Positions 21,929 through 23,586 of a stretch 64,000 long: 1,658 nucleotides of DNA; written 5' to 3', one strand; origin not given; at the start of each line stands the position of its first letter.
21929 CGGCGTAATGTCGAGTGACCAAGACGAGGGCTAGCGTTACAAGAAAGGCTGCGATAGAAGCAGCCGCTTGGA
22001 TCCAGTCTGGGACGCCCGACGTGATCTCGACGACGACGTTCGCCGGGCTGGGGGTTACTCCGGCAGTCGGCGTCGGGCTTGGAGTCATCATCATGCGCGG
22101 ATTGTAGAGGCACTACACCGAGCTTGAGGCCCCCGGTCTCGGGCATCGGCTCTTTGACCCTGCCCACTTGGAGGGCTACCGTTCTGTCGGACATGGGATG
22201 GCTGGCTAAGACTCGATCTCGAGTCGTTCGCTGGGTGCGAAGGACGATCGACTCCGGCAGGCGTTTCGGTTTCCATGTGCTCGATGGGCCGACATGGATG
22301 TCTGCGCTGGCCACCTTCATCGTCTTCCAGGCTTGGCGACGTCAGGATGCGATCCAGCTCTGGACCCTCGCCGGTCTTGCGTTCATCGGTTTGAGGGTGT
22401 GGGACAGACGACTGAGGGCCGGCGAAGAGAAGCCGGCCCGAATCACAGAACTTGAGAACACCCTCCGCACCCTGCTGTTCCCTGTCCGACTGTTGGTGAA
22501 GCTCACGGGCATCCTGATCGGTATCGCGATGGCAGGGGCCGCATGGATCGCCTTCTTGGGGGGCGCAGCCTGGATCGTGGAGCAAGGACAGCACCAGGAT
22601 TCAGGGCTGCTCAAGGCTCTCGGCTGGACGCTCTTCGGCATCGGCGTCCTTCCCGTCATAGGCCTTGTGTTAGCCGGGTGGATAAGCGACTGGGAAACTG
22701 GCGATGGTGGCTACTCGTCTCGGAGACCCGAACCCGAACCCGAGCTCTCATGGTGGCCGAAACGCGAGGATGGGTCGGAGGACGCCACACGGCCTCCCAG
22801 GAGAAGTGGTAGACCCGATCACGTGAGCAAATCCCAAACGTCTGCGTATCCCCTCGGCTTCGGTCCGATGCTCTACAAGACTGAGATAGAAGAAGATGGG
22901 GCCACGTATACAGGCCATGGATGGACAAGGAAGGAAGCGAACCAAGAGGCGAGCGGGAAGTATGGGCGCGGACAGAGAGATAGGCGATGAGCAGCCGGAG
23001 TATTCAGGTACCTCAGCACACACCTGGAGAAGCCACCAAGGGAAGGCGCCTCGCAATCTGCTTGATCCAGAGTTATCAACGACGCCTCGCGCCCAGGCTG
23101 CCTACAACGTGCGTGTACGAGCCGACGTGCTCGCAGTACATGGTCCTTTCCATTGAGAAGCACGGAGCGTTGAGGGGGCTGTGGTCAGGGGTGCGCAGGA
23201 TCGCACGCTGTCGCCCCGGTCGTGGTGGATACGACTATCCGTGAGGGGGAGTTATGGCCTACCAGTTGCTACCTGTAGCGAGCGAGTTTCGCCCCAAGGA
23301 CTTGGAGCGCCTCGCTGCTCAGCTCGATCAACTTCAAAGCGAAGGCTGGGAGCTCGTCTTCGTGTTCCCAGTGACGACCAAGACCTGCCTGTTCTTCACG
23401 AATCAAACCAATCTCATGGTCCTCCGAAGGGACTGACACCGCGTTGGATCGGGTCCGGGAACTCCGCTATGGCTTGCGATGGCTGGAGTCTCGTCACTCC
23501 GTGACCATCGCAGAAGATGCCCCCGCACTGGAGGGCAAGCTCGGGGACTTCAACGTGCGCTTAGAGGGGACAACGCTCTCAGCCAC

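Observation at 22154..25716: Six-gene co-directional cargo run ending in a SIR2-like protein: candidate undescribed defence or membrane-stress system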

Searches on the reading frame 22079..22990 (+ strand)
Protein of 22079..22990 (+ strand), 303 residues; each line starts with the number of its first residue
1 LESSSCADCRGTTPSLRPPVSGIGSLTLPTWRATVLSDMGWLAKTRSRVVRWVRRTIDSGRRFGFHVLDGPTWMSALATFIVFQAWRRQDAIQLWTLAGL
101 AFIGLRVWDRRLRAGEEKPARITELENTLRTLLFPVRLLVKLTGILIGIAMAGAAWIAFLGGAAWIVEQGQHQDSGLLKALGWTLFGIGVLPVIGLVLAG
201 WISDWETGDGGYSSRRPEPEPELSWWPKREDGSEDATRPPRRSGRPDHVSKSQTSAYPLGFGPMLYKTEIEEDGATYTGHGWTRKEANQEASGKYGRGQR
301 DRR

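Call 4: search_protein_families(library=pfam, max_evalue=0.01, proteins=[window:22079-22990:+])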
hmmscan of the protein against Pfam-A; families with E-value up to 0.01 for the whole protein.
window:22079-22990:+ (303 aa): 0 families

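Call 5: search_protein_families(library=padloc, max_evalue=0.01, proteins=[window:22079-22990:+])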
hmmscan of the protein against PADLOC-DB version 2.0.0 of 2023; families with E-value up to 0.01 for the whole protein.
window:22079-22990:+ (303 aa): 0 families

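Call 8: search_protein_families(library=ncbifam, max_evalue=0.01, proteins=[window:22079-22990:+])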
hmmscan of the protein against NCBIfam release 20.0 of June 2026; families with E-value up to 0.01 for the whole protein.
window:22079-22990:+ (303 aa): 0 families

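Call 46: search_dna_similar(query=window:22193-22987:+, collection=plasmids, mode=protein, max_evalue=0.01, max_rows=20)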
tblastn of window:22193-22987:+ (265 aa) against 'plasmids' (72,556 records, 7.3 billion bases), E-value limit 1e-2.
No match.

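Call 48: search_protein_families(library=pfam, max_evalue=1, proteins=[window:22193-22987:+])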
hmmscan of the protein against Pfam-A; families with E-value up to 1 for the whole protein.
window:22193-22987:+ (265 aa): 1 family
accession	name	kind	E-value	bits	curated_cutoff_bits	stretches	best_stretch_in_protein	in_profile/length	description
PF11911.13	DUF3429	-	0.36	11.5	39.1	1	115-164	46-91/144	Protein of unknown function (DUF3429)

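Call 53: find_related_loci(query=window:22193-22987:+, collection=metagenome_contigs, flank=5000)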
Query window:22193-22987:+ (265 aa) in metagenome_contigs; peptide patterns used: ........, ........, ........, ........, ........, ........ (x = any residue, [..] = any of these).
145 stretches matched a pattern; 1 encode a relative of the query (tblastn E <= 1e-3); 1 distinct loci.
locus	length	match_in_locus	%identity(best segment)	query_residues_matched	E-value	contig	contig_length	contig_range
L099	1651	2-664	100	45-265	3e-158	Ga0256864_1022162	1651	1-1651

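Call 78: search_protein_families(library=phrogs, max_evalue=0.001, proteins=[window:22193-22987:+])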
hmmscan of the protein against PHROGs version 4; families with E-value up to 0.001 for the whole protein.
window:22193-22987:+ (265 aa): 0 families

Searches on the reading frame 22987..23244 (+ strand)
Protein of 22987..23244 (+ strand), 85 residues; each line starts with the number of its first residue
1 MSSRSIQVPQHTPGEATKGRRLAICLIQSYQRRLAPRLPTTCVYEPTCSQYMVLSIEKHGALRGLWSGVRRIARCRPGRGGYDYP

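Call 4: search_protein_families(library=pfam, max_evalue=0.01, proteins=[window:22987-23244:+])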
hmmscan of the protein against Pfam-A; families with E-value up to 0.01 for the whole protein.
window:22987-23244:+ (85 aa): 1 family
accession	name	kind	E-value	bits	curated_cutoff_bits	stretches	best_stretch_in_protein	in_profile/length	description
PF01809.23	YidD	-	6.2e-23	80.8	27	1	21-84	2-66/67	Putative membrane protein insertion efficiency factor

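Call 5: search_protein_families(library=padloc, max_evalue=0.01, proteins=[window:22987-23244:+])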
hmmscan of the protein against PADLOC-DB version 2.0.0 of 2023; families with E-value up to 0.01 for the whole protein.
window:22987-23244:+ (85 aa): 0 families

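Call 8: search_protein_families(library=ncbifam, max_evalue=0.01, proteins=[window:22987-23244:+])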
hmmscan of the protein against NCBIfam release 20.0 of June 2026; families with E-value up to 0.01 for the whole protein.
window:22987-23244:+ (85 aa): 1 family
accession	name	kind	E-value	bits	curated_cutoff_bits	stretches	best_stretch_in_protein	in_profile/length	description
TIGR00278.2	TIGR00278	equivalog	4.7e-20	71.2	40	1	20-78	1-59/64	membrane protein insertion efficiency factor YidD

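Call 55: search_dna_similar(query=window:22987-23241:+, collection=plasmids, mode=protein, max_evalue=0.00001, max_rows=25)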
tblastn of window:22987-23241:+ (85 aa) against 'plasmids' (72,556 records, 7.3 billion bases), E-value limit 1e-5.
Records with a match: 65; places in all: 65; records where one place covers at least 80% of the query: 15.
Best place of each record, by identity: <60% 65.
By first word of the organism name: Pseudomonas 8; Enterococcus 4; Acinetobacter 4; Escherichia 4; Sinorhizobium 4; Acaryochloris 3; Pasteurella 3; Neisseria 2; Bacteroides 2; Klebsiella 2; and 27 more.
By predicted mobility (MOB-suite, as given by PLSDB): non-mobilizable 50; conjugative 9; mobilizable 6.
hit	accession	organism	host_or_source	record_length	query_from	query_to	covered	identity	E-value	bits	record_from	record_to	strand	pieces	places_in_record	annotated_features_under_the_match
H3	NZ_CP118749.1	Acidithiobacillus sp. AMEEHan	single cell,Hot spring sample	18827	20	83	75%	55.4%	7e-14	71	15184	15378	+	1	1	yidD: membrane protein insertion efficiency factor YidD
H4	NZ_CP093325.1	Bacillus sp. N5-665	whole organism,peat soil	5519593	1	83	98%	39.3%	3e-12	67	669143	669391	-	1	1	none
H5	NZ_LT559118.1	Nonomuraea gerenzanensis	-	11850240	12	83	85%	43.8%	3e-7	53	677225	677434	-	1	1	none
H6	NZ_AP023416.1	Vescimonas fastidiosa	Homo sapiens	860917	14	83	82%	43.7%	2e-10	61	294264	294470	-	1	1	yidD: membrane protein insertion efficiency factor YidD | rnpA: ribonuclease P protein component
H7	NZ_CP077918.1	Staphylococcus aureus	Homo sapiens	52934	15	83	81%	42.9%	4e-13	69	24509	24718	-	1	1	yidD: membrane protein insertion efficiency factor YidD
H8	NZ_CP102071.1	Enterococcus faecalis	Pig,single cell,Rectal swab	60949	20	83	75%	46.2%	1e-11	65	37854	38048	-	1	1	yidD: membrane protein insertion efficiency factor YidD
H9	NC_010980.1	Enterococcus faecium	-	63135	20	83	75%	46.2%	1e-11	65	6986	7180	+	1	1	yidD: membrane protein insertion efficiency factor YidD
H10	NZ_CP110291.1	Enterococcus faecalis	cell culture,environment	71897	20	83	75%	46.2%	1e-11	65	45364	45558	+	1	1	yidD: membrane protein insertion efficiency factor YidD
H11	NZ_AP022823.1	Enterococcus saigonensis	-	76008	20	83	75%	46.2%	1e-11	65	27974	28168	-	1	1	yidD: membrane protein insertion efficiency factor YidD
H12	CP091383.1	Saccharothrix sp. AJ9571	cell culture,sand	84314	3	78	89%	38.2%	3e-9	58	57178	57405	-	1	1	yidD: membrane protein insertion efficiency factor YidD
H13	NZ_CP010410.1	Xanthomonas sacchari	cell culture,rice seeds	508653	21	83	74%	45.3%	4e-9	58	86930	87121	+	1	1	yidD: membrane protein insertion efficiency factor YidD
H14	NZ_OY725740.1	Monoglobus pectinilyticus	-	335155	20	85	78%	42.6%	1e-9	60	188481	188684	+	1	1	yidD: membrane protein insertion efficiency factor YidD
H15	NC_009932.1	Acaryochloris marina MBIC11017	-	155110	20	83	75%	43.1%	6e-10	60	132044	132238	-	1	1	yidD: membrane protein insertion efficiency factor YidD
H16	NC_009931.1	Acaryochloris marina MBIC11017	-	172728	20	83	75%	43.1%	1e-9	59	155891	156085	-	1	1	yidD: membrane protein insertion efficiency factor YidD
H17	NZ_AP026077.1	Acaryochloris marina MBIC10699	cell culture,Ascidian, Diplosoma similis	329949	20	83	75%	43.1%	1e-9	59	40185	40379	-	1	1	yidD: membrane protein insertion efficiency factor YidD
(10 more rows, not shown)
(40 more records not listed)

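Call 57: get_annotated_region(hit=H12, flank=4000)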
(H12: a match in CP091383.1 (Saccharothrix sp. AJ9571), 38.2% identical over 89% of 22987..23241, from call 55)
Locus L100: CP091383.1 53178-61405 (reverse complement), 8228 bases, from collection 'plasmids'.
description: Saccharothrix sp. AJ9571 plasmid unnamed, complete sequence
organism: Saccharothrix sp. AJ9571 (NCBI taxid 2912058)
taxonomy: Bacteria; Actinomycetota; Actinomycetes; Pseudonocardiales; Pseudonocardiaceae; Saccharothrix; Saccharothrix sp. AJ9571
host: -; source: cell culture,sand; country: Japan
typing (MOB-suite, as given by PLSDB): non-mobilizable
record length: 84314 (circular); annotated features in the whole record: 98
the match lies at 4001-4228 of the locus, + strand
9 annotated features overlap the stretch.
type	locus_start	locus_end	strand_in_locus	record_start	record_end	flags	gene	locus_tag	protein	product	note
CDS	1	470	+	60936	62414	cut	-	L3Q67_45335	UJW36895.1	sigma-70 family RNA polymerase sigma factor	-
CDS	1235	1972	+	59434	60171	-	-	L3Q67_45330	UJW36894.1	hypothetical protein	-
CDS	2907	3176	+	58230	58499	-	-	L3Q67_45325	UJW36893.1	hypothetical protein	-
CDS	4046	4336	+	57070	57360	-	yidD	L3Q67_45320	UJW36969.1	membrane protein insertion efficiency factor YidD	-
CDS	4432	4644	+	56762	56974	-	-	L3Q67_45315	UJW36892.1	hypothetical protein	-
CDS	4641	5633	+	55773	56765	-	-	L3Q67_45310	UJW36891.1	sigma-70 family RNA polymerase sigma factor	-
CDS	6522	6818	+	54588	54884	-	-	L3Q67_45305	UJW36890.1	DUF6355 family natural product biosynthesis protein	-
CDS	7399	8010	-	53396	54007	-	-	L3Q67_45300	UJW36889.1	hypothetical protein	-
CDS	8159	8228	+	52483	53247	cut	-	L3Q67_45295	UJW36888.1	hypothetical protein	-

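Call 58: get_annotated_region(hit=H3, flank=4000)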
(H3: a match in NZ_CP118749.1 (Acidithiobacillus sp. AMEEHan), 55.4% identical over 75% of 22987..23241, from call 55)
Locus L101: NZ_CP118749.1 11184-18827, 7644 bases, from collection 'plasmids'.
description: Acidithiobacillus sp. AMEEHan plasmid p4, complete sequence
organism: Acidithiobacillus sp. AMEEHan (NCBI taxid 2994951)
taxonomy: Bacteria; Pseudomonadota; Acidithiobacillia; Acidithiobacillales; Acidithiobacillaceae; Acidithiobacillus; Acidithiobacillus sp. AMEEHan
host: -; source: single cell,Hot spring sample; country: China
typing (MOB-suite, as given by PLSDB): non-mobilizable
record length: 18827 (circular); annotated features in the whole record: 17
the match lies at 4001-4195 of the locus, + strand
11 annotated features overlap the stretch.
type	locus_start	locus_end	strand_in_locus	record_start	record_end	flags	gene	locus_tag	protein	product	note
CDS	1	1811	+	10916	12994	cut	-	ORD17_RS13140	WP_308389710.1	O-antigen ligase family protein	-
CDS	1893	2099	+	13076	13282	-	-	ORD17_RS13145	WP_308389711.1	DUF5397 family protein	-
CDS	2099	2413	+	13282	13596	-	-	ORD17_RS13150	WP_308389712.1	virulence factor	-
CDS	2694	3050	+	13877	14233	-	-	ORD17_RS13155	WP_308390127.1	hypothetical protein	-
CDS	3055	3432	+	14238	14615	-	-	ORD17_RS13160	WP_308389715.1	hypothetical protein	-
CDS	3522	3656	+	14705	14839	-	rpmH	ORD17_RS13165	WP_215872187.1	50S ribosomal protein L34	GO:0006412 - translation [Evidence IEA]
CDS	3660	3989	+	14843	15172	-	rnpA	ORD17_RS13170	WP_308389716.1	ribonuclease P protein component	GO:0006396 - RNA processing [Evidence IEA]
CDS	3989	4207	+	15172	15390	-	yidD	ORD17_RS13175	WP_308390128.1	membrane protein insertion efficiency factor YidD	-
CDS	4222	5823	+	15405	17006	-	yidC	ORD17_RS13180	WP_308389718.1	membrane protein insertase YidC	-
CDS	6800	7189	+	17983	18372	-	-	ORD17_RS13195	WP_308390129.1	hypothetical protein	-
CDS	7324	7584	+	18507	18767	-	-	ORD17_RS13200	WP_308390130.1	thiosulfate oxidation carrier protein SoxY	-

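Call 59: get_annotated_region(hit=H8, flank=4000)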
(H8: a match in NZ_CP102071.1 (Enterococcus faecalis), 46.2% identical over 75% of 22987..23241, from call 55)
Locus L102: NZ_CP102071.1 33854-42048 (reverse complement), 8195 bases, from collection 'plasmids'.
description: Enterococcus faecalis strain JF3A-4253 plasmid pJF3A-4253-2, complete sequence
organism: Enterococcus faecalis (NCBI taxid 1351)
taxonomy: Bacteria; Bacillota; Bacilli; Lactobacillales; Enterococcaceae; Enterococcus; Enterococcus faecalis
host: -; source: Pig,single cell,Rectal swab; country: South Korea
typing (MOB-suite, as given by PLSDB): mobilizable; replicon rep_cluster_183; relaxase MOBQ
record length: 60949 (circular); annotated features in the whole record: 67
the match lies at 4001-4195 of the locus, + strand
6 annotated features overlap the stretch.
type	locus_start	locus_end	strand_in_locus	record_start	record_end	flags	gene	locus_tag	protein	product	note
CDS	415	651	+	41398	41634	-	-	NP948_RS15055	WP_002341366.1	hypothetical protein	-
CDS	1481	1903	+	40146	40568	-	-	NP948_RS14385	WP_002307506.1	cupin domain-containing protein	-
CDS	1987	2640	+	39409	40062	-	-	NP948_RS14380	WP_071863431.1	ATP-binding cassette domain-containing protein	-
CDS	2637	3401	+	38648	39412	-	fetB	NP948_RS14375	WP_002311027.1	iron export ABC transporter permease subunit FetB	-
CDS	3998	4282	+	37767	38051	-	yidD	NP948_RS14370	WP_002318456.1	membrane protein insertion efficiency factor YidD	-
CDS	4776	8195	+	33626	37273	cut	-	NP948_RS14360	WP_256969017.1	SpaA isopeptide-forming pilin-related protein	-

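Call 60: get_annotated_region(hit=H7, flank=4000)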
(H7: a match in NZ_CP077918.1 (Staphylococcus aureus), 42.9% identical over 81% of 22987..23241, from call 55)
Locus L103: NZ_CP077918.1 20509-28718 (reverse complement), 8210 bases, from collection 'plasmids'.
description: Staphylococcus aureus strain 278 plasmid unnamed, complete sequence
organism: Staphylococcus aureus (NCBI taxid 1280)
taxonomy: Bacteria; Bacillota; Bacilli; Bacillales; Staphylococcaceae; Staphylococcus; Staphylococcus aureus
host: -; source: Homo sapiens; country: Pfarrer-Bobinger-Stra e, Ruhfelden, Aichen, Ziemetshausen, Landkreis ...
typing (MOB-suite, as given by PLSDB): non-mobilizable
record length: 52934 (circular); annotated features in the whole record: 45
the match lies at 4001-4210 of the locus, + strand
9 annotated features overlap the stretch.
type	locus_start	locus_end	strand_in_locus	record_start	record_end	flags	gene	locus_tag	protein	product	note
CDS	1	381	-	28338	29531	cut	metK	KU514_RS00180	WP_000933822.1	methionine adenosyltransferase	GO:0006556 - S-adenosylmethionine biosynthetic process [Evidence IEA]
CDS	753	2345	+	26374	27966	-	pckA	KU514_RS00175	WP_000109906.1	phosphoenolpyruvate carboxykinase (ATP)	GO:0006094 - gluconeogenesis [Evidence IEA]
CDS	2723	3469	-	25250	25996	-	-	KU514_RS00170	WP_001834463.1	prolyl oligopeptidase family serine peptidase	GO:0006508 - proteolysis [Evidence IEA]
CDS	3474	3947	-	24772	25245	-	ytkD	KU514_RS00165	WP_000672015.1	RNA deprotection pyrophosphohydrolase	GO:0006139 - nucleobase-containing compound metabolic process [Evidence IEA]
CDS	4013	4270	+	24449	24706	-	yidD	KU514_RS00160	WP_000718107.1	membrane protein insertion efficiency factor YidD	-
CDS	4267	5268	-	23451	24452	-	menC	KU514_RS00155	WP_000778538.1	o-succinylbenzoate synthase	GO:0009234 - menaquinone biosynthetic process [Evidence IEA]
CDS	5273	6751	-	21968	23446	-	menE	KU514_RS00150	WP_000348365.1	o-succinylbenzoate--CoA ligase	GO:0009234 - menaquinone biosynthetic process [Evidence IEA]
CDS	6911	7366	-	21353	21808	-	-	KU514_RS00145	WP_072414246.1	DUF4909 domain-containing protein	-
CDS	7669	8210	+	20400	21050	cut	-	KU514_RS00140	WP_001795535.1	excalibur calcium-binding domain-containing protein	-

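Call 78: search_protein_families(library=phrogs, max_evalue=0.001, proteins=[window:22987-23244:+])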
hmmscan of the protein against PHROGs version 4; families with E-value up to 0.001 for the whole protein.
window:22987-23244:+ (85 aa): 0 families

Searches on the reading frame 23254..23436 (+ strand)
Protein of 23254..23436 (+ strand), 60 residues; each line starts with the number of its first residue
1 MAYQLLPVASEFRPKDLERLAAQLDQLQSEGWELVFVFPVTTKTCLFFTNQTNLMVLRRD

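Call 4: search_protein_families(library=pfam, max_evalue=0.01, proteins=[window:23254-23436:+])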
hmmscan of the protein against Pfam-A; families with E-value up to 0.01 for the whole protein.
window:23254-23436:+ (60 aa): 1 family
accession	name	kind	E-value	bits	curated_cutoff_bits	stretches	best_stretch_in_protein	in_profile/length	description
PF13783.11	DUF4177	-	0.0018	18.9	25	1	12-59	18-64/65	Domain of unknown function (DUF4177)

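Call 5: search_protein_families(library=padloc, max_evalue=0.01, proteins=[window:23254-23436:+])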
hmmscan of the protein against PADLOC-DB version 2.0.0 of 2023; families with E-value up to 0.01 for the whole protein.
window:23254-23436:+ (60 aa): 0 families

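Call 8: search_protein_families(library=ncbifam, max_evalue=0.01, proteins=[window:23254-23436:+])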
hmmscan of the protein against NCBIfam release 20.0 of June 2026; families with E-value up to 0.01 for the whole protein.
window:23254-23436:+ (60 aa): 1 family
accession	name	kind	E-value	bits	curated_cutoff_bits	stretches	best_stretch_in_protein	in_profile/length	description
NF053529.1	Sp36_fam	equivalog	0.0021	18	50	1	16-41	12-37/50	Sp36 family protein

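Call 48: search_protein_families(library=pfam, max_evalue=1, proteins=[window:23254-23436:+])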
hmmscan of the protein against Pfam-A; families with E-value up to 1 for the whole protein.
window:23254-23436:+ (60 aa): 1 family
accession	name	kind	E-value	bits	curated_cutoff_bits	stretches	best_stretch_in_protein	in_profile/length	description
PF13783.11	DUF4177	-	0.0018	18.9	25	1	12-59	18-64/65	Domain of unknown function (DUF4177)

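Call 56: search_dna_similar(query=window:23254-23433:+, collection=plasmids, mode=protein, max_evalue=0.1, max_rows=25)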
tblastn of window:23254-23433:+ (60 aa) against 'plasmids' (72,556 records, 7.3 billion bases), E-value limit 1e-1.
No match.

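Call 78: search_protein_families(library=phrogs, max_evalue=0.001, proteins=[window:23254-23436:+])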
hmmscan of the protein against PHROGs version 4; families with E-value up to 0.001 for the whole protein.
window:23254-23436:+ (60 aa): 0 families
